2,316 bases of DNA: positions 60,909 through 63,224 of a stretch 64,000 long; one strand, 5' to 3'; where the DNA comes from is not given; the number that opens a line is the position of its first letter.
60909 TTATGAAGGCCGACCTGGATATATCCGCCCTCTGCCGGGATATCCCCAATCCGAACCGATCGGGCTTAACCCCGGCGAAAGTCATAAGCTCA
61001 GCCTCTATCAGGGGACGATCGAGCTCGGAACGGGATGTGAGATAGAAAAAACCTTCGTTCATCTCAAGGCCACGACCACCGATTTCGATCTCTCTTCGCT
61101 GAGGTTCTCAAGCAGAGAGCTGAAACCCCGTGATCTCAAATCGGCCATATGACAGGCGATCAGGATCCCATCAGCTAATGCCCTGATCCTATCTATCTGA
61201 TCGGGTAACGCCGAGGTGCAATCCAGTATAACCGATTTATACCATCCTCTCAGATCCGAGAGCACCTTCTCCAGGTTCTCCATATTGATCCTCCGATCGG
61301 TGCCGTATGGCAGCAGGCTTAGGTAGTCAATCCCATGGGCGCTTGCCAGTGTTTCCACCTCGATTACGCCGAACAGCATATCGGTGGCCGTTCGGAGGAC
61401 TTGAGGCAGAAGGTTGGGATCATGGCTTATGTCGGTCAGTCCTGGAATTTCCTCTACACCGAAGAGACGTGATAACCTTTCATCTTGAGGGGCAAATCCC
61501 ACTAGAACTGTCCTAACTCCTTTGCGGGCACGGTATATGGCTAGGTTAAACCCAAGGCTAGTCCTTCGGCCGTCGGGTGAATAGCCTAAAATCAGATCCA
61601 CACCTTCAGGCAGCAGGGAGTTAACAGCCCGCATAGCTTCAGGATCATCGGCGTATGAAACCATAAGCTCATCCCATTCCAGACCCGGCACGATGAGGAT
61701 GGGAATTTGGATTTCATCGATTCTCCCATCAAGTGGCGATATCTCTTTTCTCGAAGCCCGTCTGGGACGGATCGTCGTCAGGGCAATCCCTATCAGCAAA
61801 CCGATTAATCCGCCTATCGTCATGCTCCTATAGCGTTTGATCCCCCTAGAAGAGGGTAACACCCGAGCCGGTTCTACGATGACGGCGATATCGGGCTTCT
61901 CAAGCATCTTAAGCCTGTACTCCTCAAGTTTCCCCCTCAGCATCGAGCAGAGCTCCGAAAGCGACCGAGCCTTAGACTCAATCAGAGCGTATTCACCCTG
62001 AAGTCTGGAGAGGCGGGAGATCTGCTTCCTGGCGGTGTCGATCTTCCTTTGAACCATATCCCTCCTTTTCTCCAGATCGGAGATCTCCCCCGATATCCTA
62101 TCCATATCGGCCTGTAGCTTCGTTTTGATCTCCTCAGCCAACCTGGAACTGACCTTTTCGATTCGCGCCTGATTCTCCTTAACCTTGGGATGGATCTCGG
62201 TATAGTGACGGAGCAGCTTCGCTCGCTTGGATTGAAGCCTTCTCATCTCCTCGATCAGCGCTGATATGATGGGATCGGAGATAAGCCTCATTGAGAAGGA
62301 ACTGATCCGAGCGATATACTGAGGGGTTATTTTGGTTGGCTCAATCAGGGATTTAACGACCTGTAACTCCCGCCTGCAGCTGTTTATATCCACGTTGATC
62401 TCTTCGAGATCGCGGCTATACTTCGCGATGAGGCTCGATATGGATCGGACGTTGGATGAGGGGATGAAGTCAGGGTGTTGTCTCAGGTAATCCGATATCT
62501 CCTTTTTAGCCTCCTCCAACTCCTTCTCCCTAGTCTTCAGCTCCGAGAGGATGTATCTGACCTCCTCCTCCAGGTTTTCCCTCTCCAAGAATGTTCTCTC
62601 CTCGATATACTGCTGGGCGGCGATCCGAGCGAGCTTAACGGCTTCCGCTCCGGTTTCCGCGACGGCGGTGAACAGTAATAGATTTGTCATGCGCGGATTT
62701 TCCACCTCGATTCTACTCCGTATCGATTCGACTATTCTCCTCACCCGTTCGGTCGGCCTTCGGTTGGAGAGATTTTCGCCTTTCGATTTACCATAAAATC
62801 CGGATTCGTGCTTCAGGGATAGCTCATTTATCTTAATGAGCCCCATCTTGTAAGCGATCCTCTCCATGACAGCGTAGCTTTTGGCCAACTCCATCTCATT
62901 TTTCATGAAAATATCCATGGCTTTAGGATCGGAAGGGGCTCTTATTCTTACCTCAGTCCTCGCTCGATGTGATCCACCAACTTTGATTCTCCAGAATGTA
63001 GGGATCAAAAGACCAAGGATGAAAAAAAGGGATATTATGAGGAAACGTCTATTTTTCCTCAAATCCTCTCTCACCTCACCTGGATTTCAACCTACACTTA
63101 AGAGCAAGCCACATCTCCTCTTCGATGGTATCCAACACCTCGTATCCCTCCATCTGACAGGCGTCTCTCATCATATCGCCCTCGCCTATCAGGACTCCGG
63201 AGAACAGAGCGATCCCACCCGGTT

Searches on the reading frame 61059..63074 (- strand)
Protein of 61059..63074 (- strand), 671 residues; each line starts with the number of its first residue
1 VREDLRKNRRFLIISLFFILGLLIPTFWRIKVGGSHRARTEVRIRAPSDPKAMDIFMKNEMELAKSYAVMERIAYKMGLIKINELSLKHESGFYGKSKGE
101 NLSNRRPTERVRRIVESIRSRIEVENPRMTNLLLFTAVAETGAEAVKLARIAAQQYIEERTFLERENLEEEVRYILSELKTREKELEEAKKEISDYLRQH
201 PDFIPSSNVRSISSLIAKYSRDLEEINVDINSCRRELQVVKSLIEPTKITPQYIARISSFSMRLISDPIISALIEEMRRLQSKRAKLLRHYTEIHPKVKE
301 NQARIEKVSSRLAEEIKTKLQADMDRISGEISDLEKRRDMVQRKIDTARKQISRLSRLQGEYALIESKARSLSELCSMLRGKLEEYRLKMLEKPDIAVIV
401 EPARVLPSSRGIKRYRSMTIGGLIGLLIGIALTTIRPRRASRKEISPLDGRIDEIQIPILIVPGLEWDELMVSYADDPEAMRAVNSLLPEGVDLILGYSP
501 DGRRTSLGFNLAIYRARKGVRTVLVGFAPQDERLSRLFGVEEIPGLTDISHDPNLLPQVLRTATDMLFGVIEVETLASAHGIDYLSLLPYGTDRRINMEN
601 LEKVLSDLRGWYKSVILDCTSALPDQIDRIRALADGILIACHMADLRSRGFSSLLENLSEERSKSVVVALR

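Call 35: find_encoding_contigs(protein=window:61059-63074:-, flank=10000)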
Protein window:61059-63074:- (671 aa): 3 contigs read that carry it; 3 places shown.
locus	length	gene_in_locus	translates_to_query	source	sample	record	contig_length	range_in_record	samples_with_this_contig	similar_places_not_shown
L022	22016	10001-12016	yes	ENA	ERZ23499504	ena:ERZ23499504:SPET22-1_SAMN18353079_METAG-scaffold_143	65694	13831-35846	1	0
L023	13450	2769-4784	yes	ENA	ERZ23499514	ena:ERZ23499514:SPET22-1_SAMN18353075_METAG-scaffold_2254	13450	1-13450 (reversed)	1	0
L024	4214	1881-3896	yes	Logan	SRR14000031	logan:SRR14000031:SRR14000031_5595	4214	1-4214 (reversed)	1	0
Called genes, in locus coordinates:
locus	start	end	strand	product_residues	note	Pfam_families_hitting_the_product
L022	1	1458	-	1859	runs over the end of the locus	PF01551:Peptidase_M23, PF13860:FlgD_ig (weak)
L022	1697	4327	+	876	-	PF01381:HTH_3 (weak), PF12844:HTH_19 (faint), PF13560:HTH_31 (weak), PF01637:ATPase_2 (weak), PF13191:AAA_16 (weak), PF05729:NACHT (faint), PF13424:TPR_12, PF13424:TPR_12, +11 more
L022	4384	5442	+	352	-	PF03444:WHD_HrcA (weak), PF01628:HrcA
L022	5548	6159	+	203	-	PF01025:GrpE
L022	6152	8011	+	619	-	PF00012:HSP70, PF14450:FtsA (faint), PF06723:MreB_Mbl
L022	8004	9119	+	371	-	PF00226:DnaJ, PF01556:DnaJ_C, PF00684:DnaJ_CXXCXGXG, PF15777:Anti-TRAP (faint), PF27659:CHP02642 (faint), PF27439:DnaJ_C_2 (weak)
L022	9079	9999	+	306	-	PF06325:PrmA, PF05175:MTS, PF02475:TRM5-TYW2_MTfase, PF13489:Methyltransf_23 (weak), PF08241:Methyltransf_11, PF08242:Methyltransf_12 (weak), PF13649:Methyltransf_25, PF13847:Methyltransf_31, +1 more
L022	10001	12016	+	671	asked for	-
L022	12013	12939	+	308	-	PF01170:UPF0020, PF11599:AviRa (faint), PF13847:Methyltransf_31 (weak), PF13649:Methyltransf_25 (weak)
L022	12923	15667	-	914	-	PF16656:Pur_ac_phosph_N, PF00149:Metallophos, PF12850:Metallophos_2 (faint), PF14582:Metallophos_3 (faint), PF00149:Metallophos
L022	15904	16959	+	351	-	PF01208:URO-D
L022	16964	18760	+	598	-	PF03648:Glyco_hydro_67N, PF16126:DUF4838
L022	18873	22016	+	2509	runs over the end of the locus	PF02369:Big_1, PF02369:Big_1, PF02369:Big_1, PF05345:He_PIG, PF05345:He_PIG, PF17963:Big_9, PF05345:He_PIG, PF05345:He_PIG, +22 more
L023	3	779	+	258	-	?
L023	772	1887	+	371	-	PF00226:DnaJ, PF01556:DnaJ_C, PF00684:DnaJ_CXXCXGXG, PF15777:Anti-TRAP (faint), PF27659:CHP02642 (faint), PF27439:DnaJ_C_2 (weak)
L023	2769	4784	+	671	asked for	-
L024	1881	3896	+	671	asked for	-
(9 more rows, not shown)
